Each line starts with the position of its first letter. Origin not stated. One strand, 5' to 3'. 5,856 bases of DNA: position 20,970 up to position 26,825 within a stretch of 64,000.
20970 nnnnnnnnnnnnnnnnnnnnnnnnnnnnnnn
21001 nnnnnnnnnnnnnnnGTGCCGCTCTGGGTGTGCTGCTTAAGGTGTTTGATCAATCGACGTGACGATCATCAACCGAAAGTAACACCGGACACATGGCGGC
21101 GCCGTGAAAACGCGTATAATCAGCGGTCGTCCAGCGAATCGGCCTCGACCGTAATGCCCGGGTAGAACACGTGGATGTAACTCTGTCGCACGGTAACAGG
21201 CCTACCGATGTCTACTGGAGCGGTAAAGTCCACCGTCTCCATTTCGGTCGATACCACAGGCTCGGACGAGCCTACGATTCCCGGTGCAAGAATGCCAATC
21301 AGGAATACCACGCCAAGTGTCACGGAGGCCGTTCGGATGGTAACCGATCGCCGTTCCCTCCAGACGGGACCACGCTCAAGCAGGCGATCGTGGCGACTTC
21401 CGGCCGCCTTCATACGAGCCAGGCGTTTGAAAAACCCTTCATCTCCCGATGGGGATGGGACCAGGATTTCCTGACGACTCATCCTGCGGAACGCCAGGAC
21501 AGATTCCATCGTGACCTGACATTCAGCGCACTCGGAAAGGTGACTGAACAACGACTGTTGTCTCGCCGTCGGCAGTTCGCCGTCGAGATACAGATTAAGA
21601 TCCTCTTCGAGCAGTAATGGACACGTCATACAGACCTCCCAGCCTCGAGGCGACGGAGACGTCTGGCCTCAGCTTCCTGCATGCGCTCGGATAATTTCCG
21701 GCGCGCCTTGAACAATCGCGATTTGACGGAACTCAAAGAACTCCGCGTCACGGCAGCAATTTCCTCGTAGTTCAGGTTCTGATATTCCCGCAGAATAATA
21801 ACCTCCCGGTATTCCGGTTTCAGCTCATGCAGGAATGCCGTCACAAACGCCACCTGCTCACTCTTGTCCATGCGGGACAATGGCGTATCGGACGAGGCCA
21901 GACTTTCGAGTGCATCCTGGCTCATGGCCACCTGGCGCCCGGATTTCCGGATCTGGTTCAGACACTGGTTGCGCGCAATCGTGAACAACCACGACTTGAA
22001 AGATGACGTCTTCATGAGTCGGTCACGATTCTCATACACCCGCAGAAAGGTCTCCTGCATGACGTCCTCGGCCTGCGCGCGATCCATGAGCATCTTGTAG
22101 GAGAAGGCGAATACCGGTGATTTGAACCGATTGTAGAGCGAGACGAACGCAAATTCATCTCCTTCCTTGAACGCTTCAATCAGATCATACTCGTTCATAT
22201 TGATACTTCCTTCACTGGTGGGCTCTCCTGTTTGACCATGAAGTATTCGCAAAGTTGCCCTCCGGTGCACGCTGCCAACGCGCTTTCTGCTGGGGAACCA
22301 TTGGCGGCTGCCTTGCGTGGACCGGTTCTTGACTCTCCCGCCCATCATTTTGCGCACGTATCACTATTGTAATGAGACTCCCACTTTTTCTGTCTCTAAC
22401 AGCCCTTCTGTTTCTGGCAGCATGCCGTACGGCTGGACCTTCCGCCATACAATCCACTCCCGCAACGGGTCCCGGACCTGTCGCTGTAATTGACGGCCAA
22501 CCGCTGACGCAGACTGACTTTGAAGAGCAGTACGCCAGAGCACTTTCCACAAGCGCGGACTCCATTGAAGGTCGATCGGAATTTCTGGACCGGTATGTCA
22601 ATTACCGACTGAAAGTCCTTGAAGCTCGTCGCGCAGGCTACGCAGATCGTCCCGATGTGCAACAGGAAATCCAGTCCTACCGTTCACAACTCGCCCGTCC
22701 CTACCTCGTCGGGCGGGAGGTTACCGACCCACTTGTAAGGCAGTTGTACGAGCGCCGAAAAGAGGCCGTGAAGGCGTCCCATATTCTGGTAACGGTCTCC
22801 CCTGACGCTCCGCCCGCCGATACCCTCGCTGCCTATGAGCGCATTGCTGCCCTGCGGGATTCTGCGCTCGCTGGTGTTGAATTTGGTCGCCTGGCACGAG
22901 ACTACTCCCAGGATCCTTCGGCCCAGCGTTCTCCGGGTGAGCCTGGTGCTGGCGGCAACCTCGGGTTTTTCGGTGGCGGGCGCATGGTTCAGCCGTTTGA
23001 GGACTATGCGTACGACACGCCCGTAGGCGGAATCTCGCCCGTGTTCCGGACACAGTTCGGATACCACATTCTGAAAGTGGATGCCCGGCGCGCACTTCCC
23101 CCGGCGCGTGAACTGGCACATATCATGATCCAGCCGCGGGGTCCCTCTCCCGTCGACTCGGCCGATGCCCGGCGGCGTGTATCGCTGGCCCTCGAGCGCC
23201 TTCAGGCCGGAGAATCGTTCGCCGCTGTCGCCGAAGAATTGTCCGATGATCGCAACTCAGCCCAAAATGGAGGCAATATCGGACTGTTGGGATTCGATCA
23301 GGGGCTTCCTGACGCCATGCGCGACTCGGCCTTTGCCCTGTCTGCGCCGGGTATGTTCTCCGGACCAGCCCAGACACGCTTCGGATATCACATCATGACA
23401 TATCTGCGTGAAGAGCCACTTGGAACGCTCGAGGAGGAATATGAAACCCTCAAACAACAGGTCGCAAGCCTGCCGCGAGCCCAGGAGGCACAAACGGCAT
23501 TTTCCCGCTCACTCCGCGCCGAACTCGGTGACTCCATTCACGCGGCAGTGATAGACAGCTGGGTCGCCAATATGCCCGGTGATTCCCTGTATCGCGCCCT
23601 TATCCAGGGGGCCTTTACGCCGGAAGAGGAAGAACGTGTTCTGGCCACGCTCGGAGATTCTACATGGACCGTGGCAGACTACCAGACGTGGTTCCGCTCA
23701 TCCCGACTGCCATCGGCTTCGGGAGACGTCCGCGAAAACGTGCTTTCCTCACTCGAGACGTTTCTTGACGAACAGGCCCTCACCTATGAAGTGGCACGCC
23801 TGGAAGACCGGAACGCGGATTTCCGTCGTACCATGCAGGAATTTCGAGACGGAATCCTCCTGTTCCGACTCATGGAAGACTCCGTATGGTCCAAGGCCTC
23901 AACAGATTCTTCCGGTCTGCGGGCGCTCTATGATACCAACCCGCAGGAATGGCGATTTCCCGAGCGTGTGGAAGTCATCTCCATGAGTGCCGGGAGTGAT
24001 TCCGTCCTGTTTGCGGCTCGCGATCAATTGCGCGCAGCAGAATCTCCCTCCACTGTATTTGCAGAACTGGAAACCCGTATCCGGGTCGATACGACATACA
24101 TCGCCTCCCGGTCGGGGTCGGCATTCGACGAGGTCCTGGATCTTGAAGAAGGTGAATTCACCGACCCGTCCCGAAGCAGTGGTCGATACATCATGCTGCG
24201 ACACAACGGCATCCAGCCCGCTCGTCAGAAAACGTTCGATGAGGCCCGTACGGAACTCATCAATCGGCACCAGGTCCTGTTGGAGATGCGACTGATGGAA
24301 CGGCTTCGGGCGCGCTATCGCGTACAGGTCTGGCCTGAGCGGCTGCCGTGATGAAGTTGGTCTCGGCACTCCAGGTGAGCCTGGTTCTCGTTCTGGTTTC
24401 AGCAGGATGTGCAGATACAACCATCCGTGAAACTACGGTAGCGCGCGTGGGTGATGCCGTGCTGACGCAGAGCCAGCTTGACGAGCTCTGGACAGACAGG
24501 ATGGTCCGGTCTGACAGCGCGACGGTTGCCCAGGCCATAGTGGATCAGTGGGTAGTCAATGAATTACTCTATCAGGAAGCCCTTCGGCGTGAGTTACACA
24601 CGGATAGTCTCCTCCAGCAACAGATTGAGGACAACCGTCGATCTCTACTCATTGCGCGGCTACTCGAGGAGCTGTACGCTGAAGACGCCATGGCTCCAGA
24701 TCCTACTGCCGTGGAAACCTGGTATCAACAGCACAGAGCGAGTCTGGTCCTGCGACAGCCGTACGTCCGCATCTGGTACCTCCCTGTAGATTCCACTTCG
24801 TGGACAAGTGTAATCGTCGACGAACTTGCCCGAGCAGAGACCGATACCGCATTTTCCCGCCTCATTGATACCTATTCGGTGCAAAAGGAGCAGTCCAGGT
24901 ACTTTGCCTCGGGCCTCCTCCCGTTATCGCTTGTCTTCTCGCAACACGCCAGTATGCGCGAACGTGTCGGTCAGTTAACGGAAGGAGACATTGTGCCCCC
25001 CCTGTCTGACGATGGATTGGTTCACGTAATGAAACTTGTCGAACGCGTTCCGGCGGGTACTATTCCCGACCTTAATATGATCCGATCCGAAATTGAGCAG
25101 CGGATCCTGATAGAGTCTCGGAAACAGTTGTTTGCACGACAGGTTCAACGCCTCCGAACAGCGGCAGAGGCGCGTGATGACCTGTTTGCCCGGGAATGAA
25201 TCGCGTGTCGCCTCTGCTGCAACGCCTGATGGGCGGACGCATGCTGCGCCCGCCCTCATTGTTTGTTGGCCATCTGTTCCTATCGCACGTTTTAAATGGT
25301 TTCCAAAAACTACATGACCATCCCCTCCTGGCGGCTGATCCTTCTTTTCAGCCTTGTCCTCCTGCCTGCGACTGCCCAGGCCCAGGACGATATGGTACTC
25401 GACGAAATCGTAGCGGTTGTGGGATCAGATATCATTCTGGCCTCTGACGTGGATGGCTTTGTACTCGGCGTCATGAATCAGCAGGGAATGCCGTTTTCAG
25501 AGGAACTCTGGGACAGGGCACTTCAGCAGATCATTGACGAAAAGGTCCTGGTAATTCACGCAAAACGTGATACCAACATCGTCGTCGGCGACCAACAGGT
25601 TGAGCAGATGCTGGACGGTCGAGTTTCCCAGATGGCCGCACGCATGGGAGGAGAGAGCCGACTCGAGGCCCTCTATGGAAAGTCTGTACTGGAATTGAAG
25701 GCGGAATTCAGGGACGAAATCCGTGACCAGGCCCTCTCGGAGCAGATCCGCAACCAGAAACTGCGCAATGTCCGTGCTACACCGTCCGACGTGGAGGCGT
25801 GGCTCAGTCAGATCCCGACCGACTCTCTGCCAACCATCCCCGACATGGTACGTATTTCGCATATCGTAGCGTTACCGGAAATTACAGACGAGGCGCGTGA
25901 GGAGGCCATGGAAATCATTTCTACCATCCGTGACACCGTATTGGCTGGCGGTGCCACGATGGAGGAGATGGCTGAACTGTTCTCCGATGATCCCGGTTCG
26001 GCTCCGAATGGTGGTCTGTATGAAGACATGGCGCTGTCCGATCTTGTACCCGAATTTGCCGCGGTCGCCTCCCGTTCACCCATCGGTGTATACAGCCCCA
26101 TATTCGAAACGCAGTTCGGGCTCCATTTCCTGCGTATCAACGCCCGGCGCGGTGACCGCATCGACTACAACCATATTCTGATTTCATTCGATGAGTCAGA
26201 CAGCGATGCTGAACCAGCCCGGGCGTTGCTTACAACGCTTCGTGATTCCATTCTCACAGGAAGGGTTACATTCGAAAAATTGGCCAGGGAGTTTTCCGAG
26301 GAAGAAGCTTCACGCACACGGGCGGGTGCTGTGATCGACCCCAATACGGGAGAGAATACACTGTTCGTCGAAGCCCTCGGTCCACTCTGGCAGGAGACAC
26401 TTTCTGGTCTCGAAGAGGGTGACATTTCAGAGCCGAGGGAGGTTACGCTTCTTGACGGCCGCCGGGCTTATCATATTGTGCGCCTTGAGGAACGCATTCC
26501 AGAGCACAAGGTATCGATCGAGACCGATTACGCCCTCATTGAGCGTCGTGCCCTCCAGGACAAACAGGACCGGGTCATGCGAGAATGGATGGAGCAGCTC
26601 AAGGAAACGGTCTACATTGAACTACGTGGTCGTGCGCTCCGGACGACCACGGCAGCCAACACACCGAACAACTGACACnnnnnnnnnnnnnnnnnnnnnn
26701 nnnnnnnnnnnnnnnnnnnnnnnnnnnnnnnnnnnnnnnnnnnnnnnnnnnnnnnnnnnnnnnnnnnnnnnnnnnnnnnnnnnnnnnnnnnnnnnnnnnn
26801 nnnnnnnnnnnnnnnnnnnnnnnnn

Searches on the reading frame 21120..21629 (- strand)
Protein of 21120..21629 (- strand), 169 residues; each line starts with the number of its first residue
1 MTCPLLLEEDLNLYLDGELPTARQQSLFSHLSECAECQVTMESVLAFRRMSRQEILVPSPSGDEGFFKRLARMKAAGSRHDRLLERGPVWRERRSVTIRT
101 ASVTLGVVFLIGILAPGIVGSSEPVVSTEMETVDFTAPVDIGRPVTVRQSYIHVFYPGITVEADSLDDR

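Call 17: search_protein_families(library=pfam, proteins=[window:21120-21629:-], max_evalue=0.01)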
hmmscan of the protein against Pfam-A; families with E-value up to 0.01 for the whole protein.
window:21120-21629:- (169 aa): 2 families
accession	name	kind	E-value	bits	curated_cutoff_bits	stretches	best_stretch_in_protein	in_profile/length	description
PF13490.11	zf-HC2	-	8.4e-07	29.4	22.2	1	8-38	5-35/35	Putative zinc-finger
PF20444.3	DUF6703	-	0.0069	16.7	23.8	1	57-121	16-75/122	Family of unknown function (DUF6703)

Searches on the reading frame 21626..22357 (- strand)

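Call 18: search_protein_families(library=pfam, proteins=[window:21626-22357:-], max_evalue=0.001)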
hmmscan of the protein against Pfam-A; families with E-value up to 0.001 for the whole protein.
window:21626-22357:- (243 aa): 4 families
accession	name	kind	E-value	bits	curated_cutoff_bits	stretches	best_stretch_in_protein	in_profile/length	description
PF04542.20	Sigma70_r2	-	2.1e-18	66.3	24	1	74-141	1-70/71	Sigma-70 region 2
PF08281.18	Sigma70_r4_2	-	1.2e-13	50.9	25.7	1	175-222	7-54/54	Sigma-70, region 4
PF04545.22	Sigma70_r4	-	1.4e-09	37.8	24.1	1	176-223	2-49/50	Sigma-70, region 4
PF07638.17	Sigma70_ECF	-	6.4e-05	23.4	21.1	1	58-227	6-184/185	ECF sigma factor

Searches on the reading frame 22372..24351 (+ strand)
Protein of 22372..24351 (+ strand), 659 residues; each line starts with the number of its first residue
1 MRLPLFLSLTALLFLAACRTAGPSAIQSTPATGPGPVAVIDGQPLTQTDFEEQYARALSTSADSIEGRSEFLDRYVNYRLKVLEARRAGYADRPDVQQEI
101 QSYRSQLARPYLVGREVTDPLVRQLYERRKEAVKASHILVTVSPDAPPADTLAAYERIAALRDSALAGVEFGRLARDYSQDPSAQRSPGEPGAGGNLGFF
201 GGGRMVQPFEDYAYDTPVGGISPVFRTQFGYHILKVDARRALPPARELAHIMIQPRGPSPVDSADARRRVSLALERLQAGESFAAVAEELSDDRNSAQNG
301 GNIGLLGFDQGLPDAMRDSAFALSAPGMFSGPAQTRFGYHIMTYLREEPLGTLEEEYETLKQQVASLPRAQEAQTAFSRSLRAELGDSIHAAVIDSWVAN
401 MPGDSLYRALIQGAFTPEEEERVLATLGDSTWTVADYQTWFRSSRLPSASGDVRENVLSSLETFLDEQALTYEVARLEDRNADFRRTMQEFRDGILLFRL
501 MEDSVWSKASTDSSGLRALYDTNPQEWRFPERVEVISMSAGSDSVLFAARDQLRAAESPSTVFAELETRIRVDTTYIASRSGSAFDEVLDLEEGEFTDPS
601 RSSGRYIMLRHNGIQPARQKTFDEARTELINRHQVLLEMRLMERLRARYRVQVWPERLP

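Call 79: search_protein_families(library=pfam, proteins=[window:22372-24351:+], max_evalue=0.0001)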
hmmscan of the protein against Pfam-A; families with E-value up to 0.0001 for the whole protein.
window:22372-24351:+ (659 aa): 3 families
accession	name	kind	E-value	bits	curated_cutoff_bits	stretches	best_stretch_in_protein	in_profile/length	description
PF00639.27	Rotamase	-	1.2e-35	122.8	21.7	2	137-237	1-96/97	PPIC-type PPIASE domain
PF13616.12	Rotamase_3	-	7.5e-34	117.2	22.5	2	128-239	11-115/116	PPIC-type PPIASE domain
PF13145.12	Rotamase_2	-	2.1e-23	83.8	27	2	516-626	6-120/121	PPIC-type PPIASE domain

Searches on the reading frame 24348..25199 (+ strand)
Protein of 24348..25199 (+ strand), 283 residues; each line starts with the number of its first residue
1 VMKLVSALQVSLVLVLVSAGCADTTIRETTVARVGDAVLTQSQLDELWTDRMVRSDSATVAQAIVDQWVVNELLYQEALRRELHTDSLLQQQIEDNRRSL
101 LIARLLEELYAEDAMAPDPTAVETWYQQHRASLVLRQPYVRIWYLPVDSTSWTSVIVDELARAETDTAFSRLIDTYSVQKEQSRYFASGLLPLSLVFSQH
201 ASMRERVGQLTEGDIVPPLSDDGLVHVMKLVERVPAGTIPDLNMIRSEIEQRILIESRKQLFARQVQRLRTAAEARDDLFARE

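Call 18: search_protein_families(library=pfam, proteins=[window:24348-25199:+], max_evalue=0.001)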
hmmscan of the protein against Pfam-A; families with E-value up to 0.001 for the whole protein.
window:24348-25199:+ (283 aa): 1 family
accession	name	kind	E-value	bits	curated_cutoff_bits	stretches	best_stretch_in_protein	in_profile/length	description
PF13145.12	Rotamase_2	-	5.4e-05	24.4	27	1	117-240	1-115/121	PPIC-type PPIASE domain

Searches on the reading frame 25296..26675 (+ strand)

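Call 18: search_protein_families(library=pfam, proteins=[window:25296-26675:+], max_evalue=0.001)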
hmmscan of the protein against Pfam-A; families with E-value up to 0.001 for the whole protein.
window:25296-26675:+ (459 aa): 4 families
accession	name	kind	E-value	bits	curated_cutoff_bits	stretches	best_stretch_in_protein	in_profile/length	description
PF00639.27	Rotamase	-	1.8e-28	99.8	21.7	2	189-282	1-96/97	PPIC-type PPIASE domain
PF13616.12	Rotamase_3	-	1.3e-20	74.6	22.5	2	182-283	13-114/116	PPIC-type PPIASE domain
PF13145.12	Rotamase_2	-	1.8e-08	35.6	27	0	213-286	40-110/121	PPIC-type PPIASE domain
PF09312.16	SurA_N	-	2e-05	25.2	30.8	1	35-148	1-114/118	SurA N-terminal domain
